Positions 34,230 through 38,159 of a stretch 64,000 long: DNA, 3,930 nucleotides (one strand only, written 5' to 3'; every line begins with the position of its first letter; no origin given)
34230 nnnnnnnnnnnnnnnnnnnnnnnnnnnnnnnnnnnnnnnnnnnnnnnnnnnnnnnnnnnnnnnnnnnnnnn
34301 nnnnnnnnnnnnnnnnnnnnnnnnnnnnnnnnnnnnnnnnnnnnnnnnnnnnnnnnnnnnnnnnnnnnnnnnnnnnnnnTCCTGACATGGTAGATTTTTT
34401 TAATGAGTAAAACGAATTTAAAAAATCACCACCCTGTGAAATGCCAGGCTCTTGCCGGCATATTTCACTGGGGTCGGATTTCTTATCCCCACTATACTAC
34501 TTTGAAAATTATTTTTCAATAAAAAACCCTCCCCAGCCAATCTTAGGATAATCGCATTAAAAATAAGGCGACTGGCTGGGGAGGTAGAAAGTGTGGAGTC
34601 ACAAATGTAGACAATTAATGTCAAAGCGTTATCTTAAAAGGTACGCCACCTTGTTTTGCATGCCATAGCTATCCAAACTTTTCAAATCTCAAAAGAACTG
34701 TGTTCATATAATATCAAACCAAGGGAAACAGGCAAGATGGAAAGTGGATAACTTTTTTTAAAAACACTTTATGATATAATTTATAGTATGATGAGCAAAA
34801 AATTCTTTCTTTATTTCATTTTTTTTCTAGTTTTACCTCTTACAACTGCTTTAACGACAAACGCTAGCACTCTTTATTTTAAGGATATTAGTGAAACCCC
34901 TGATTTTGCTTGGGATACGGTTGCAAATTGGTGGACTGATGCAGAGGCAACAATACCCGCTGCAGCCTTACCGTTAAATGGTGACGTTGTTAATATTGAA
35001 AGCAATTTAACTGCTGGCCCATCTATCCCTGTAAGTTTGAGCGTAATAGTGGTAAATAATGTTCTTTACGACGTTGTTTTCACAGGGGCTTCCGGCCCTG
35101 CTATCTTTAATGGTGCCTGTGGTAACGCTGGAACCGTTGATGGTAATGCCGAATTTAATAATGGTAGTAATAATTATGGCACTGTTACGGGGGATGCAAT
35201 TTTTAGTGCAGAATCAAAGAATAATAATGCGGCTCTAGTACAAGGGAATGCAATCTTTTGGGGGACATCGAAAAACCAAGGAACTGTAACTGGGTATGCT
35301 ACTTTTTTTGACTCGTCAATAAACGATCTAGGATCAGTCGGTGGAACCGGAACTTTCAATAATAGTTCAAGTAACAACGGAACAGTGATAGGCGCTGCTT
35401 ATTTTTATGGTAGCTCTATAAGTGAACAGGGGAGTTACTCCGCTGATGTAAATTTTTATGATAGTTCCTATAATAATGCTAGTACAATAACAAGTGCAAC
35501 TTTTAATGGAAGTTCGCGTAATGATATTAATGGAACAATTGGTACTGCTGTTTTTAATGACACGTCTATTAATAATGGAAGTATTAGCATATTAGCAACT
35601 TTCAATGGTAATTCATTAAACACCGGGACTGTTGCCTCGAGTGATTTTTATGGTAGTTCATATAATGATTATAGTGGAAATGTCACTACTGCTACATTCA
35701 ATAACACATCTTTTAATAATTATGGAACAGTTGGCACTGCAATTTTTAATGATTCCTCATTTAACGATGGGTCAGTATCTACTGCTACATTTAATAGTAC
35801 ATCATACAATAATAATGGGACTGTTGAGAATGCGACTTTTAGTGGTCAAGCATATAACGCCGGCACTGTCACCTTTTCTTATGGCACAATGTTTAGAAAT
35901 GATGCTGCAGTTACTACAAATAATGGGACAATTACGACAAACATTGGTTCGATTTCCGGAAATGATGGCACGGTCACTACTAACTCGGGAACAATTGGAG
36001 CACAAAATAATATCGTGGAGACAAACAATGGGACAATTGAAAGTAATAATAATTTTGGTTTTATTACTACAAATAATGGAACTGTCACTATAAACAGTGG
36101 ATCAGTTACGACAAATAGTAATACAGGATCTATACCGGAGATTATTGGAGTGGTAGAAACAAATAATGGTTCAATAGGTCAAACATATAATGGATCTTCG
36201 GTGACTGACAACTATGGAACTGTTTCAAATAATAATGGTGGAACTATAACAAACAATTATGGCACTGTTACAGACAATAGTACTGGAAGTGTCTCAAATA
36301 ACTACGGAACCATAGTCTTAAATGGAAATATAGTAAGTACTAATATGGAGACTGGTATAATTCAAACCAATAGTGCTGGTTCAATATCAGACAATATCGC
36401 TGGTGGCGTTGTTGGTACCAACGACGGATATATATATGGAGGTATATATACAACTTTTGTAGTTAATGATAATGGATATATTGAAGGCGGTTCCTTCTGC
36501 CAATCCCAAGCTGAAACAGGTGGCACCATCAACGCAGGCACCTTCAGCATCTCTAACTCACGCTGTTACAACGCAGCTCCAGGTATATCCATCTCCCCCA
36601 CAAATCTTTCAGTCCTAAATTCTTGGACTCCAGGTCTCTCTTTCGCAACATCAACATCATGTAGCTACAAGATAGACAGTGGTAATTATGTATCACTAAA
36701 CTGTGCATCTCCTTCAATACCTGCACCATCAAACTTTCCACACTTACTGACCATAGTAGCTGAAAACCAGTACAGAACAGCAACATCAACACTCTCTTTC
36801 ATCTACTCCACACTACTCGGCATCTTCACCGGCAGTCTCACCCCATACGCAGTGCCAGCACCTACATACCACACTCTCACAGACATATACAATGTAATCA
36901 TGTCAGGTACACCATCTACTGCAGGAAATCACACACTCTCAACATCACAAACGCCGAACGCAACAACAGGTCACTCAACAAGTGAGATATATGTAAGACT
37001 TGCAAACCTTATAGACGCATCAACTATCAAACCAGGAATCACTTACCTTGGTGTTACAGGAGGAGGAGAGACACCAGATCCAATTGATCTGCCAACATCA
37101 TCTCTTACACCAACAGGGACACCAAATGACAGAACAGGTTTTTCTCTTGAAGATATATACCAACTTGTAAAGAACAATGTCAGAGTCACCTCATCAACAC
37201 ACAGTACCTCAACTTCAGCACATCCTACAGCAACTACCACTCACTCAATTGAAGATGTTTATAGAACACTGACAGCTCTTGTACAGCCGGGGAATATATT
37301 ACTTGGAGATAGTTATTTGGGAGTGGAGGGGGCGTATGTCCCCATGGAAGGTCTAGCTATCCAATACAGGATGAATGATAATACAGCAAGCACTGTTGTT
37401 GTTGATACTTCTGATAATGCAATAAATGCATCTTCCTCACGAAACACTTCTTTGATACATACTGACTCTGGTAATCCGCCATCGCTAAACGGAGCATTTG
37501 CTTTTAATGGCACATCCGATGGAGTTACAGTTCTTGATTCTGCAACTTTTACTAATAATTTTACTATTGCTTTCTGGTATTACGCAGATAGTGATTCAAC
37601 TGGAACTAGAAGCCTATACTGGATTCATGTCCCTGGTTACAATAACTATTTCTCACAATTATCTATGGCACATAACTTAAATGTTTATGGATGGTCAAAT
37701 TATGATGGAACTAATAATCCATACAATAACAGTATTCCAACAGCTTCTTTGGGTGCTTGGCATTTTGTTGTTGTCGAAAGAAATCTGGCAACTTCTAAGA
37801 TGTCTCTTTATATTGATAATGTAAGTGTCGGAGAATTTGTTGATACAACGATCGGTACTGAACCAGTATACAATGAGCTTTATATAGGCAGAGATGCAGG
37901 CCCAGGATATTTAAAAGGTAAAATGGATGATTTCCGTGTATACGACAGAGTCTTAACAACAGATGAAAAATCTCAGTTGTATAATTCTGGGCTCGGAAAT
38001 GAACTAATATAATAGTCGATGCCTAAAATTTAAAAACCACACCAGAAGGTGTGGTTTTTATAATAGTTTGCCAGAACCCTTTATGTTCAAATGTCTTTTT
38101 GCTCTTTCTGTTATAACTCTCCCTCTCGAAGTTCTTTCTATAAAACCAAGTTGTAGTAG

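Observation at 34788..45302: Two paralogous giant LamG-domain surface proteins sharing an approximately 860-bp high-identity module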

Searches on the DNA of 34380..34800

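Call 62: search_rna_families(source=window, start=34380, end=34800, threshold=evalue, max_evalue=1)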
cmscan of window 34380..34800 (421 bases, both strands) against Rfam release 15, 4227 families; matches with E-value up to 1: 3.
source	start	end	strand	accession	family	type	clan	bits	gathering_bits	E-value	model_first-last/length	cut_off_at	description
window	34528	34584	+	RF04204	mir-3473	Gene; miRNA;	-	20.2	71.8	0.12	13-66/78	no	mir-3473 microRNA precursor family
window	34528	34584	-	RF04204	mir-3473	Gene; miRNA;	-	18.8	71.8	0.28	13-66/78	no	mir-3473 microRNA precursor family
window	34490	34524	+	RF02051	STnc450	Gene; sRNA;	-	17.8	37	0.26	1-57/57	no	Enterobacterial sRNA STnc450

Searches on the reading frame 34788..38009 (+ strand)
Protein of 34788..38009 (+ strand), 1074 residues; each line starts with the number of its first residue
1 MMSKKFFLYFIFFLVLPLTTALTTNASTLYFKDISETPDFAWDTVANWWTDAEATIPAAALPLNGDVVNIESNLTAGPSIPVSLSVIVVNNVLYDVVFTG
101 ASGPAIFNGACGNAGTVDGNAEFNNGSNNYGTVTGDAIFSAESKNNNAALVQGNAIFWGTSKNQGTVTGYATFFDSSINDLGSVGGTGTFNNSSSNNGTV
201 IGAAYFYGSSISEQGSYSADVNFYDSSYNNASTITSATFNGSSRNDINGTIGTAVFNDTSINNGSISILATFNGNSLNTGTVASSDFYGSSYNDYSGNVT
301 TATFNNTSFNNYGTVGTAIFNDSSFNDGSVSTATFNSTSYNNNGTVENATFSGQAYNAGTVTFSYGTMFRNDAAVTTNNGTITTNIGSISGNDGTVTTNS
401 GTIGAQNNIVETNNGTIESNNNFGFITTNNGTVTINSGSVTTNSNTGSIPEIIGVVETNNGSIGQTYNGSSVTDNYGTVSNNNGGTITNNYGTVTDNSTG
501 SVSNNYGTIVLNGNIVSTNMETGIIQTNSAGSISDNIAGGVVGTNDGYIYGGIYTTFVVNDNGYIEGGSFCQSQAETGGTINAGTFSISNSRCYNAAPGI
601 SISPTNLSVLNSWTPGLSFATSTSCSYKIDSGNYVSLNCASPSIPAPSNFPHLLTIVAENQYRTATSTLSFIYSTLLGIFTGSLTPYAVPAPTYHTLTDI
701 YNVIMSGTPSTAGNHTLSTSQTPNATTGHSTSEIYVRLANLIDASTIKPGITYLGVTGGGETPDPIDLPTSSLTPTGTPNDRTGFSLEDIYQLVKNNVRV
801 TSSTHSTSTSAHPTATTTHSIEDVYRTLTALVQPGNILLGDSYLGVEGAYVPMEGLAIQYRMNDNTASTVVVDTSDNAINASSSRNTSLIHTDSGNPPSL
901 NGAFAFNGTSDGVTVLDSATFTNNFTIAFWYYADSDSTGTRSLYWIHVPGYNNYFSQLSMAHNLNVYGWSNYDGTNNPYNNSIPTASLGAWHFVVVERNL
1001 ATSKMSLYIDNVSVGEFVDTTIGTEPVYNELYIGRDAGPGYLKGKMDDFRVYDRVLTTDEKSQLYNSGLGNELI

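Call 7: search_protein_families(library=pfam, proteins=[window:34788-38009:+], max_evalue=1)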
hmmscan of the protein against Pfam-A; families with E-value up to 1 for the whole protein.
window:34788-38009:+ (1074 aa): 1 family
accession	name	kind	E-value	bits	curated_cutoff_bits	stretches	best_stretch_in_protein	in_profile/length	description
PF13385.13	Laminin_G_3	-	9.9e-21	74.9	27.6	1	907-1060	1-149/151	Concanavalin A-like lectin/glucanases superfamily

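Call 28: search_protein_families(library=ncbifam, proteins=[window:34788-38009:+], max_evalue=0.1)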
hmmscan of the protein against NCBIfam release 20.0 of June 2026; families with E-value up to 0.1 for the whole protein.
window:34788-38009:+ (1074 aa): 0 families

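Call 59: search_protein_families(library=phrogs, proteins=[window:34788-38009:+], max_evalue=0.01)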
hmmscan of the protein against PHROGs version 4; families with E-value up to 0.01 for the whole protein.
window:34788-38009:+ (1074 aa): 0 families
